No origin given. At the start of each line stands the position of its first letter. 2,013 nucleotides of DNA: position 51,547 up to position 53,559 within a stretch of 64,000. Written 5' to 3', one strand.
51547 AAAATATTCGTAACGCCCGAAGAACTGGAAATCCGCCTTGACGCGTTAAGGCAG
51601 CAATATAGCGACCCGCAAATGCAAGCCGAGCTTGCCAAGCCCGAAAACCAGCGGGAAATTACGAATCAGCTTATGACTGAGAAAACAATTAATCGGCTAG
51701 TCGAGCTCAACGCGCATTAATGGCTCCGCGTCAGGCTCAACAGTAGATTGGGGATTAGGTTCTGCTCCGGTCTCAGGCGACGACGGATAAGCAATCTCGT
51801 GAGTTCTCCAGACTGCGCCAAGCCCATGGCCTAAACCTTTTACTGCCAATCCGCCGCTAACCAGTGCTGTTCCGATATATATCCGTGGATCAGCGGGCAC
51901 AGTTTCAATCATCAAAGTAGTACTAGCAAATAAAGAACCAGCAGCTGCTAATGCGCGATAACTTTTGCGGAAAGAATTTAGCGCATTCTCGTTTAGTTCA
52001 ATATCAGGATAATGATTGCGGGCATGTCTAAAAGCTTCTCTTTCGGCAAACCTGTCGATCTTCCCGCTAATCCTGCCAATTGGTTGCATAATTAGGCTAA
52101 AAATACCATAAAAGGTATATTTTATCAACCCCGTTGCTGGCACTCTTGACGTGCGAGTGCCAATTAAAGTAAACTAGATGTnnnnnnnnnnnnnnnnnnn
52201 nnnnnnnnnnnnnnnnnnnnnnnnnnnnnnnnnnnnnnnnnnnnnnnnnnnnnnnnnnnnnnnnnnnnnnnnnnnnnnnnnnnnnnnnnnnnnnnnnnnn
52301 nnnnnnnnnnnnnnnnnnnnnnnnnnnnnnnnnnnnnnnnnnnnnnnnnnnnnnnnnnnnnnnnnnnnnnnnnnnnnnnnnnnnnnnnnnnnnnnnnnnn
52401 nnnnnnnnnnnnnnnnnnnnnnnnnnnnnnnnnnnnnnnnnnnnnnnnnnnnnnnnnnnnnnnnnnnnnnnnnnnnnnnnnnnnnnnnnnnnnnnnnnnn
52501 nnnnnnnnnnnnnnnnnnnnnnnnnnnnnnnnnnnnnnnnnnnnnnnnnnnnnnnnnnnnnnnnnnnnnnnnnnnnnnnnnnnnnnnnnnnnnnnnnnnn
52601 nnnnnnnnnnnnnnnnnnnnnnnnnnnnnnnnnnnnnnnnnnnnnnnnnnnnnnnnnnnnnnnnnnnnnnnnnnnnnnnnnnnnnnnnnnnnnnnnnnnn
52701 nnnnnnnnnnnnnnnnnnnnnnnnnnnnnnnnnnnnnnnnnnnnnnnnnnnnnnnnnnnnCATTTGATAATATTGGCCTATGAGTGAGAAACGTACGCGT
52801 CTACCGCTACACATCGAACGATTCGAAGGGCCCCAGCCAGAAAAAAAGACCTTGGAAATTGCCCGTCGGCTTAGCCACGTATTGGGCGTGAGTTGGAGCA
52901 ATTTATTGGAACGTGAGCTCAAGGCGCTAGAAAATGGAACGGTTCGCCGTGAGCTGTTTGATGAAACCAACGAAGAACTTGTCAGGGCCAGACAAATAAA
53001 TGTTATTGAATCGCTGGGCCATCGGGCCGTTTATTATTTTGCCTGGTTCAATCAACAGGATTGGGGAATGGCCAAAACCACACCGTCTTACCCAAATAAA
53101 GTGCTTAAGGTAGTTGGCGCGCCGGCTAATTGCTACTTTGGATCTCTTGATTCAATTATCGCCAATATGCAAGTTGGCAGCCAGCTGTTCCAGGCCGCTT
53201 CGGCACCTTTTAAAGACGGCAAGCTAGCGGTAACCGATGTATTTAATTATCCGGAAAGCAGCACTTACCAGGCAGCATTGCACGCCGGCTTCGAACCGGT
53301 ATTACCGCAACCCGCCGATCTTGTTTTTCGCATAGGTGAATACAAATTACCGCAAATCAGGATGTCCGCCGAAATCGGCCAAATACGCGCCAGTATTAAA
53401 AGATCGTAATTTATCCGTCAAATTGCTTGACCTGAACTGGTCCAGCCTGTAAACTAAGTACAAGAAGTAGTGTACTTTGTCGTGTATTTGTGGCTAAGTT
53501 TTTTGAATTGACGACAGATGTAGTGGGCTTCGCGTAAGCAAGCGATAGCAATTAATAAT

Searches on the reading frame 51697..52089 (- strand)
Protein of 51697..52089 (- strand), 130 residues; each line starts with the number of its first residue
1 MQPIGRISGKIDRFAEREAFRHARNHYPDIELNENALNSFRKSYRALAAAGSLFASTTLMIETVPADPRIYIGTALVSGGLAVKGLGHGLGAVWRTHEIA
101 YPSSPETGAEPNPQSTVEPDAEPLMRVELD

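Call 36: search_protein_families(library=pfam, proteins=[window:51697-52089:-], max_evalue=0.01)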
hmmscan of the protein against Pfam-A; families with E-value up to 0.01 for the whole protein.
window:51697-52089:- (130 aa): 0 families

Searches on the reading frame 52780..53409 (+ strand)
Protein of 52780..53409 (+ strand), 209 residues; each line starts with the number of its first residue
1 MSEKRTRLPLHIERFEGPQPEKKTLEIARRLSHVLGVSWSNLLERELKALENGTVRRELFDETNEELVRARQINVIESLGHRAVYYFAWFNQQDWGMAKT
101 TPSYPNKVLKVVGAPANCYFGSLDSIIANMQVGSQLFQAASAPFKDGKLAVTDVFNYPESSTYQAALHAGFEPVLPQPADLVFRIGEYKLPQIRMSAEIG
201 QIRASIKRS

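Call 36: search_protein_families(library=pfam, proteins=[window:52780-53409:+], max_evalue=0.01)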
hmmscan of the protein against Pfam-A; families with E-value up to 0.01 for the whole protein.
window:52780-53409:+ (209 aa): 0 families
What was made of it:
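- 52780..53409 (+): Unknown 209-aa ORF, 20 nt after the clpP stop. It may be read through from the clpP promoter. No Pfam match (call 36).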
